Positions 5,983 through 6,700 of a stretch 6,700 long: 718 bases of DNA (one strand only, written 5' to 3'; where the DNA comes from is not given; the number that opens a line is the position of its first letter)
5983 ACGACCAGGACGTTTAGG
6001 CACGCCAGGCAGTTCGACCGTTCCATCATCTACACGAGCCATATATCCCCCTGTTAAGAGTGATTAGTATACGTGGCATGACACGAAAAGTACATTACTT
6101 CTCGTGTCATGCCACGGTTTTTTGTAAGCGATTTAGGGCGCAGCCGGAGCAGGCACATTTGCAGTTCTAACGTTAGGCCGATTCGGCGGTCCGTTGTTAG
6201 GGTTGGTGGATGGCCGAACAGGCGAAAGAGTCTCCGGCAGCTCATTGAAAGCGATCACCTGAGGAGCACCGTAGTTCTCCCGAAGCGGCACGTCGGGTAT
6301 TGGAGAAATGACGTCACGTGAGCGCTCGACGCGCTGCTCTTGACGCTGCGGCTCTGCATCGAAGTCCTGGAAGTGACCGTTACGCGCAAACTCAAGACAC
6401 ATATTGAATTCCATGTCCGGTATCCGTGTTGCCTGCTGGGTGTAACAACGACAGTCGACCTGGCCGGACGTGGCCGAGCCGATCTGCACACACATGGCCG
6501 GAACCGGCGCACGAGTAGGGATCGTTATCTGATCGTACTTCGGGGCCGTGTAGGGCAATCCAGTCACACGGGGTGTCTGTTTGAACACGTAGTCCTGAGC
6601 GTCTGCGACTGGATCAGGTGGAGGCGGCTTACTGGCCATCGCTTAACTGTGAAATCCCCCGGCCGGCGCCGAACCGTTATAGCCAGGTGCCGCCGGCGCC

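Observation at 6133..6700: Assembly ATPase pI/Zot is split by an in-frame TAA between its TM helix and a Cys-rich, signal-less downstream domain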

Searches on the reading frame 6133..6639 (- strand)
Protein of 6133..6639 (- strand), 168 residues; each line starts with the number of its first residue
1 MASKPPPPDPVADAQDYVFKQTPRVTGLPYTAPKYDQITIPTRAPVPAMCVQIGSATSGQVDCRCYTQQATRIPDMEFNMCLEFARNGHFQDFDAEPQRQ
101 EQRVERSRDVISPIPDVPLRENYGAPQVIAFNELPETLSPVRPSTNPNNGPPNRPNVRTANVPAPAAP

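Call 6: search_protein_families(library=pfam, proteins=[window:6136-6639:-], max_evalue=1)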
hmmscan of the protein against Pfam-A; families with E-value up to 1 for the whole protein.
seq(168 aa): 0 families

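Call 7: search_protein_families(library=phrogs, proteins=[window:6136-6639:-], max_evalue=1)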
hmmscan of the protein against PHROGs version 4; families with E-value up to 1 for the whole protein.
seq(168 aa): 2 families
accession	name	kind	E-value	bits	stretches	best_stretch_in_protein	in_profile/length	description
phrog_197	-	moron, auxiliary metabolic gene and host takeover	5.4e-11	43.6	1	5-107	275-377/486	Zot-like toxin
phrog_27830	-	unknown function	0.0061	17.9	1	28-89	1-64/139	-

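Call 8: search_dna_similar(query=window:6136-6639:-, collection=phages, mode=protein, max_evalue=0.01, max_rows=40)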
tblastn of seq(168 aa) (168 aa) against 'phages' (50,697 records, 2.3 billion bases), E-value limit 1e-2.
Records with a match: 35; places in all: 35; records where one place covers at least 80% of the query: 0.
Best place of each record, by identity: <60% 35.
By first word of the organism name: Ralstonia 13; Inovirus 8; Dulem 4; Pseudomonas 4; Phage 3; Stenotrophomonas 2; Inoviridae 1.
By host as written in the record: Ralstonia solanacearum 10; Homo sapiens 8; - 6; Varecia variegata 3; Pseudomonas aeruginosa 3; Ralstonia pickettii 2; Ralstonia solanacearum R299, UW30 1; Varecia rubra 1; and 1 more.
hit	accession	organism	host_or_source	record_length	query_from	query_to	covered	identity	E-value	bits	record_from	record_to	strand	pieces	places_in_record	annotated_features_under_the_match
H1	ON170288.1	Ralstonia phage YO169_3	Ralstonia solanacearum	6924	14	105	55%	43.6%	1e-14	76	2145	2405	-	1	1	record has no annotation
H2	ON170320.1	Ralstonia phage YO188_1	Ralstonia solanacearum R299, UW30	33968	14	105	55%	43.6%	1e-14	76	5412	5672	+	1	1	record has no annotation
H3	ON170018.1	Ralstonia phage YO001_4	Ralstonia solanacearum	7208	17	106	54%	44.4%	2e-14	75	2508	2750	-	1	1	record has no annotation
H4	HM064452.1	Ralstonia phage PE226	Ralstonia solanacearum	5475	16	105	54%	42.4%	6e-15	77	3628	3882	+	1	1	putative phage assembly protein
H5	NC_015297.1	Ralstonia phage PE226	Ralstonia solanacearum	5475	16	105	54%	42.4%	6e-15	77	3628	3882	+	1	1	putative phage assembly protein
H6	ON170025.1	Ralstonia phage YO006_3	Ralstonia solanacearum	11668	16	105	54%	42.4%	7e-15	77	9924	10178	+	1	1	record has no annotation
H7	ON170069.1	Ralstonia phage YO029_2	Ralstonia solanacearum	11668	16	105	54%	42.4%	7e-15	77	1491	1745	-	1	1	record has no annotation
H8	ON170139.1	Ralstonia phage YO084_3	Ralstonia solanacearum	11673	16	105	54%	42.4%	7e-15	77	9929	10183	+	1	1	record has no annotation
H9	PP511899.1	Dulem virus 61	Varecia rubra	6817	15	102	52%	43.2%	4e-11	66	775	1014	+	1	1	ZOT protein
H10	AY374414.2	Ralstonia phage p12J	Ralstonia pickettii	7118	14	98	51%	44.7%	4e-14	74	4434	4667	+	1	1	putative phage assembly protein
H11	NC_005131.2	Ralstonia phage p12J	Ralstonia pickettii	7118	14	98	51%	44.7%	4e-14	74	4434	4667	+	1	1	ORF7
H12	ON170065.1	Ralstonia phage YO026_1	Ralstonia solanacearum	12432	17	106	54%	42.2%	2e-12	69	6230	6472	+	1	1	record has no annotation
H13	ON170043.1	Ralstonia phage YO015_3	Ralstonia solanacearum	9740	17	106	54%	42.2%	5e-12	68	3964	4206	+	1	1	record has no annotation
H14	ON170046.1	Ralstonia phage YO016_1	Ralstonia solanacearum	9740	17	106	54%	42.2%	5e-12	68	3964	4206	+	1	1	record has no annotation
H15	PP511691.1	Dulem virus 58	Varecia variegata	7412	23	130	64%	34.3%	2e-7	55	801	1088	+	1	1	hypothetical protein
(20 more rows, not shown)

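Call 9: find_encoding_contigs(protein=window:6133-6639:-, flank=8000, max_places=10)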
Protein window:6133-6639:- (168 aa): 1 contig read that carries it; 1 place shown.
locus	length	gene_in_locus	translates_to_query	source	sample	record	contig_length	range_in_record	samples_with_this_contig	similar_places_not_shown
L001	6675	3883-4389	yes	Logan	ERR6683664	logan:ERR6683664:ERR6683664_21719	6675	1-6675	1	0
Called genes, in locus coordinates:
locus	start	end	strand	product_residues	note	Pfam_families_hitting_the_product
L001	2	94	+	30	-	?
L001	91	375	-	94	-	-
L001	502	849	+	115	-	-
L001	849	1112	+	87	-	-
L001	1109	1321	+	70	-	-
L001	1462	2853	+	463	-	-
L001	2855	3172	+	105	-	PF10734:DUF2523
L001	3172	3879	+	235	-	PF05707:Zot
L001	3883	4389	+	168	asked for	-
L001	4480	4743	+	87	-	-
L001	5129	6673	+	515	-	?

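Call 10: find_homologous_proteins(query=window:6136-6639:-, max_evalue=0.001)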
Query seq(168 aa) (168 aa): 5 proteins with E <= 0.001 among 19 candidates.
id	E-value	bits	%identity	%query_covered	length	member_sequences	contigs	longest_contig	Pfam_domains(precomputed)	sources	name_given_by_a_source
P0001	6.9e-34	135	48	91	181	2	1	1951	-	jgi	jgi:zona occludens toxin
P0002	2.1e-29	121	45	77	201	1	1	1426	-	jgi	jgi:zona occludens toxin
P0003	8.1e-28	116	56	57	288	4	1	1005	-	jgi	jgi:zona occludens toxin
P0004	6.1e-24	103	44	95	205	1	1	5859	-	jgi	jgi:hypothetical protein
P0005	3.9e-18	84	48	55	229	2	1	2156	-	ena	-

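Call 12: find_encoding_contigs(protein=P0004, flank=8000, max_places=6)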
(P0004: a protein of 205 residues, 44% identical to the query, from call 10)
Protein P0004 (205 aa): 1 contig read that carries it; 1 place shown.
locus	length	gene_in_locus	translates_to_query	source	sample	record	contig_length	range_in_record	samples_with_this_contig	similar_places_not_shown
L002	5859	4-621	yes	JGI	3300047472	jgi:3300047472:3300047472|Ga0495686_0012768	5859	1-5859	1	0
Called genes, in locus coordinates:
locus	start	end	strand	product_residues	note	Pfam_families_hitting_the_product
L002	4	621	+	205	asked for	-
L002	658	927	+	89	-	-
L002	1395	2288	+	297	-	PF20199:RepSA (weak), PF23343:REP_ORF2-G2P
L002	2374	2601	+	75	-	-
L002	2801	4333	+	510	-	PF01120:Alpha_L_fucos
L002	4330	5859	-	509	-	?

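Call 13: find_encoding_contigs(protein=P0001, flank=8000, max_places=6)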
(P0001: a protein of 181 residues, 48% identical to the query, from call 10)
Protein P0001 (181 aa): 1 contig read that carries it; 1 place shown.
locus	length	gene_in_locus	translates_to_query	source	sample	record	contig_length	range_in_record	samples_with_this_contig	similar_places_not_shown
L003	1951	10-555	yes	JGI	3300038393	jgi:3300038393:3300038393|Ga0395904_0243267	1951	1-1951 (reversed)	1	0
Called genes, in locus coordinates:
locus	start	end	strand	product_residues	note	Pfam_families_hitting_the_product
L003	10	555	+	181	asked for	-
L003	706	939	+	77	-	PF28031:ParC-like (weak)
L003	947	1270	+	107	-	-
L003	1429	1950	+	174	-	?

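Call 16: find_related_loci(query=window:6136-6639:-, collection=viral_contigs, flank=8000)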
Query seq(168 aa) (168 aa) in viral_contigs; peptide patterns used: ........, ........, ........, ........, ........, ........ (x = any residue, [..] = any of these).
5 stretches matched a pattern; 3 encode a relative of the query (tblastn E <= 1e-3); 3 distinct loci.
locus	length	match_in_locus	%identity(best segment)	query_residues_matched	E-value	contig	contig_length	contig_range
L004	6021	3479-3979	86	1-166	1e-87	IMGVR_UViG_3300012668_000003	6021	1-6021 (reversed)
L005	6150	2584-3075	62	2-162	3e-63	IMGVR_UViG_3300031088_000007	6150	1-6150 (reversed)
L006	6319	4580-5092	49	9-168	8e-51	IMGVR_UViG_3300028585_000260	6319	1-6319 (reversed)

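Call 26: find_related_loci(query=A2, collection=genome_contigs, flank=7000)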
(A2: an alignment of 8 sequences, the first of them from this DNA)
Query A2 (168 aa) in genome_contigs; peptide patterns used: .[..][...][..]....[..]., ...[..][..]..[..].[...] (x = any residue, [..] = any of these).
235 stretches matched a pattern; 150 encode a relative of the query (tblastn E <= 1e-3); the best 80 are kept; 79 distinct loci.
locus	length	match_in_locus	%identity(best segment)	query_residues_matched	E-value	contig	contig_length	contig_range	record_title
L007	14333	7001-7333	58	2-111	2e-35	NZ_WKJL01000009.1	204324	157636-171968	Duganella aquatilis strain FT26W NODE_9_length_204324_cov_25.761059_9, whole genome shotgun sequence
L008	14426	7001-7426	45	2-146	4e-30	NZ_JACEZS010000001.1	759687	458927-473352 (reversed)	Rugamonas fusca strain FT3S NODE_1_length_759687_cov_32.874713_1, whole genome shotgun sequence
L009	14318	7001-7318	41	2-114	4e-27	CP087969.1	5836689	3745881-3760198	Massilia sp. H-1 chromosome, complete genome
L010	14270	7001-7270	48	9-105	3e-25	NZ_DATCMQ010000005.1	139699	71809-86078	MAG: Noviherbaspirillum sp. isolate SMAG_U7153 k141_15863, whole genome shotgun sequence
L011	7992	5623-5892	50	13-108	1e-24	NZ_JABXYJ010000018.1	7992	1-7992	Undibacterium oligocarboniphilum strain EM 1 Scaffold18, whole genome shotgun sequence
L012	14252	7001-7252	51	13-103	2e-23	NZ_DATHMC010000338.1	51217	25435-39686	MAG: Undibacterium sp. isolate SMAG_U12622 k141_2269637, whole genome shotgun sequence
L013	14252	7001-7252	47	13-103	1e-22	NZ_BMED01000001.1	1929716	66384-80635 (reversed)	Undibacterium terreum strain CGMCC 1.10998 sequence01, whole genome shotgun sequence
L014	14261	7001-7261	51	2-94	1e-22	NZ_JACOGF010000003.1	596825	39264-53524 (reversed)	Undibacterium hunanense strain CY18W NODE_3_length_596825_cov_25.524775_3, whole genome shotgun sequence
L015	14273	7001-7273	43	9-105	1e-21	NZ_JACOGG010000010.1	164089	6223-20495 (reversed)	Undibacterium rugosum strain CY7W NODE_10_length_164089_cov_41.854015_10, whole genome shotgun sequence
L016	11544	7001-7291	47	9-109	1e-21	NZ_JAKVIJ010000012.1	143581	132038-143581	Simplicispira sedimenti strain W1-6 Scaffold12_1, whole genome shotgun sequence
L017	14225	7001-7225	54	13-94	1e-20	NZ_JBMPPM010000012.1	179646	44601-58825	Undibacterium sp. TJN25 NODE_12_length_179646_cov_27.978331_12, whole genome shotgun sequence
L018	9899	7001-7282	45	9-112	4e-20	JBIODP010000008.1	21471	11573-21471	MAG: Burkholderiales bacterium isolate GcC11-1 k141_1698549_length_21471_cov_21.0000, whole genome shotgun sequence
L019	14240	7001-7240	48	17-103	4e-20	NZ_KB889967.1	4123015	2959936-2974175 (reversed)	Methyloversatilis thermotolerans strain 3t A3Q7DRAFT_scaffold1.1, whole genome shotgun sequence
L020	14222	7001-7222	51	16-92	6e-20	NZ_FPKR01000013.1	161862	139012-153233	Chitinimonas taiwanensis DSM 18899, whole genome shotgun sequence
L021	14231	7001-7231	48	13-94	2e-19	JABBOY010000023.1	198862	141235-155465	MAG: Glaciimonas sp. isolate KJS.1 NODE_7_length_198862_cov_27.6027, whole genome shotgun sequence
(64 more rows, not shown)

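Call 27: find_related_loci(query=A2, collection=viral_contigs, flank=7000)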
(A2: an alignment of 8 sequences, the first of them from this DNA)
Query A2 (168 aa) in viral_contigs; peptide patterns used: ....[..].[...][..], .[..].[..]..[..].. (x = any residue, [..] = any of these).
105 stretches matched a pattern; 71 encode a relative of the query (tblastn E <= 1e-3); 71 distinct loci.
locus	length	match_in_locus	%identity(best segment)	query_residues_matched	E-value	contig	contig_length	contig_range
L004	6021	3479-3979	86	1-166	4e-86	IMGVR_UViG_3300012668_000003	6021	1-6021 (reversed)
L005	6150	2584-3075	62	2-162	9e-62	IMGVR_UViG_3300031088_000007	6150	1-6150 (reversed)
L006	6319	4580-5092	49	9-168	2e-49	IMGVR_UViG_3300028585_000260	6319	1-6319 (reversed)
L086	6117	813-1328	50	2-162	4e-48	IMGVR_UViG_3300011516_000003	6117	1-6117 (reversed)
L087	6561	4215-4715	47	2-167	1e-41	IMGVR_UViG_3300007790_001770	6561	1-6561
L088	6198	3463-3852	56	3-131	3e-40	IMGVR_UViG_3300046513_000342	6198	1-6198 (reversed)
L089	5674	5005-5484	45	11-160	2e-39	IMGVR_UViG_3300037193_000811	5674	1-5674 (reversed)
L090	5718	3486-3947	49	7-153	5e-39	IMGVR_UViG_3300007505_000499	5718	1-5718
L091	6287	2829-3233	49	3-136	8e-38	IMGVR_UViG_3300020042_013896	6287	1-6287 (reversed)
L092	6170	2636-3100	47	9-153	1e-37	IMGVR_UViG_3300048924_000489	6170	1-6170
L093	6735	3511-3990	46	11-160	2e-37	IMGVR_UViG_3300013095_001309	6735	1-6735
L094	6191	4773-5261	48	7-160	5e-37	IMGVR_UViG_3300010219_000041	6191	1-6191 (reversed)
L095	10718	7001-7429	49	9-153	4e-36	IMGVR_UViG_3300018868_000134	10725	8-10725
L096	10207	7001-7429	49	9-153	5e-36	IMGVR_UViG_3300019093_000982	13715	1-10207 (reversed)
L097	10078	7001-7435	48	7-153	4e-35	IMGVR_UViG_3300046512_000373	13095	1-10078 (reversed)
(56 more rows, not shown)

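Call 30: find_related_loci(query=window:6136-6639:-, collection=metagenome_contigs, flank=7000)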
Query seq(168 aa) (168 aa) in metagenome_contigs; peptide patterns used: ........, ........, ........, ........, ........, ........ (x = any residue, [..] = any of these).
46 stretches matched a pattern; 4 encode a relative of the query (tblastn E <= 1e-3); 4 distinct loci.
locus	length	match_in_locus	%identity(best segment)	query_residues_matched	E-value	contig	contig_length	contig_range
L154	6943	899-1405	88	1-168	4e-102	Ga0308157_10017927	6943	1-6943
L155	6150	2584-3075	62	2-162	5e-63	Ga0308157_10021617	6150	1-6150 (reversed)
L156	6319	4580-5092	49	9-168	1e-50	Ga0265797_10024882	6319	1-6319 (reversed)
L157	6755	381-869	54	1-163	1e-48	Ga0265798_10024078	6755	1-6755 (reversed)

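Call 40: list_cluster_members(proteins=[P0006, window:6133-6639:-])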
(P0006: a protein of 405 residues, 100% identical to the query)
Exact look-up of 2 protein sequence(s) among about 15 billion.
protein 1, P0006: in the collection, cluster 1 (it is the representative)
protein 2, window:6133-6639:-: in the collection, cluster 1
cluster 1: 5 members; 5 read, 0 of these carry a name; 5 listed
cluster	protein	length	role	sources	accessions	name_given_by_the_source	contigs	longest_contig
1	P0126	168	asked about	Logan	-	-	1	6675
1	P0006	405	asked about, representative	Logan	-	-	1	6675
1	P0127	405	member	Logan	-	-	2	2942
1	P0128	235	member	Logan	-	-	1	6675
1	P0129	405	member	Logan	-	-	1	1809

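Call 65: predict_structure(alignment_id=A4)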
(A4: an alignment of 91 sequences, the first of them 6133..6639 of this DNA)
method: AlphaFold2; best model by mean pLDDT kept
length: 168 residues; sequences in the alignment: 91
mean_pLDDT: 73.4   pTM: 0.38
mean pLDDT of the five models: 73.4, 72.7, 72.1, 71.8, 69.9
residues with pLDDT >= 90: 35; 70-90: 54; 50-70: 76; < 50: 3
segments of 3 or more residues with pLDDT < 50: none
pLDDT, mean of each block of 10 residues (from residue 1): 83 88 63 56 75 92 92 91 84 68 81 66 58 66 69 54 59
secondary structure, 60 per line:
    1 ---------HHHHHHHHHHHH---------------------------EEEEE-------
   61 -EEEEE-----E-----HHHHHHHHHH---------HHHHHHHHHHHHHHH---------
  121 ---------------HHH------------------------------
elements in order: H10-21 E49-53 E62-66 H78-87 H97-111

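Call 67: fold_search(model_id=the predicted structure, library=pdb)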
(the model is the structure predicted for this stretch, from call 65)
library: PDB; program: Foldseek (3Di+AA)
matches with E <= 10: 176; with E <= 0.001: 0
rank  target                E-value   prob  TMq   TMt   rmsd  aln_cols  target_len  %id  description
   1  2moe_MODEL_1_A        3.2e-01  0.12  0.11  0.19  11.2        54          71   17  Solution structure of MBD4 methyl-cytosine binding domain bound to methylated DNA (released 2014-09-10)
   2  1nap_C                5.9e-01  0.41  0.19  0.41   5.0        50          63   18  THE CRYSTAL STRUCTURE OF RECOMBINANT HUMAN NEUTROPHIL-ACTIVATING PEPTIDE-2 (M6L) AT 1.9-ANGSTROMS RESOLUTION (released 1995-12-19)
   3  1nap_A                6.3e-01  0.41  0.19  0.39   4.9        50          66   18  THE CRYSTAL STRUCTURE OF RECOMBINANT HUMAN NEUTROPHIL-ACTIVATING PEPTIDE-2 (M6L) AT 1.9-ANGSTROMS RESOLUTION (released 1995-12-19)
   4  7t4s_D                1.2e+00  0.20  0.20  0.20   7.1        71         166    8  CryoEM structure of the HCMV Pentamer gH/gL/UL128/UL130/UL131A in complex with NRP2 and neutralizing fabs 8I21 and 13H (released 2022-03-23)
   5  7scs_B                1.2e+00  0.28  0.18  0.38   5.0        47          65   15  Crystal Structure of the Tick Evasin EVA-AAM1001 Complexed to Human Chemokine CCL11 (released 2023-03-29)
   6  5cor_I                1.3e+00  0.23  0.19  0.39   5.8        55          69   13  X-RAY STRUCTURE OF MACROPHAGE INFLAMMATORY PROTEIN-1 ALPHA (CCL3) N-TERMINAL-SWITCH POLYMER (released 2016-04-13)
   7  2mgs_MODEL_1_A        1.4e+00  0.23  0.20  0.39   5.3        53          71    9  Solution structure of CXCL5 (released 2014-04-02)
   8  6c1t_D                1.4e+00  0.14  0.14  0.31   8.5        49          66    8  MBD2 in complex with a partially methylated DNA (released 2018-02-14)
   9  3vyq_A                1.4e+00  0.12  0.14  0.33  10.4        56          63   20  Crystal structure of the methyl CpG Binding Domain of MBD4 in complex with the 5mCG/TG sequence in space group P1 (released 2013-01-16)
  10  1tvx_A                1.5e+00  0.23  0.18  0.38   5.1        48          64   19  NEUTROPHIL ACTIVATING PEPTIDE-2 VARIANT FORM M6L WITH FIVE ADDITIONAL AMINO TERMINAL RESIDUES (DSDLY) (released 1997-01-11)
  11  7t4r_E                1.5e+00  0.16  0.20  0.21   7.1        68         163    9  CryoEM structure of the HCMV Pentamer gH/gL/UL128/UL130/UL131A in complex with THBD and neutralizing fabs MSL-109 and  (released 2022-03-23)
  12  1qk9_MODEL_1_A        1.5e+00  0.07  0.12  0.19   9.8        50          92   22  The solution structure of the domain from MeCP2 that binds to methylated DNA (released 1999-10-08)
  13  3vxv_A                1.6e+00  0.08  0.13  0.27   9.5        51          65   18  Crystal structure of methyl CpG Binding Domain of MBD4 in complex with the 5mCG/TG sequence (released 2013-01-16)
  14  9i05_XB               1.7e+00  0.08  0.16  0.26  12.6        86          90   13  Cryo-EM structure of the large subunit of the mitochondrial ribosome from Toxoplasma gondii (released 2025-06-11)
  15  2x6g_K                1.8e+00  0.16  0.17  0.39   5.9        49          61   14  X-ray Structure of Macrophage Inflammatory Protein-1 alpha (D27A) (released 2010-11-03)
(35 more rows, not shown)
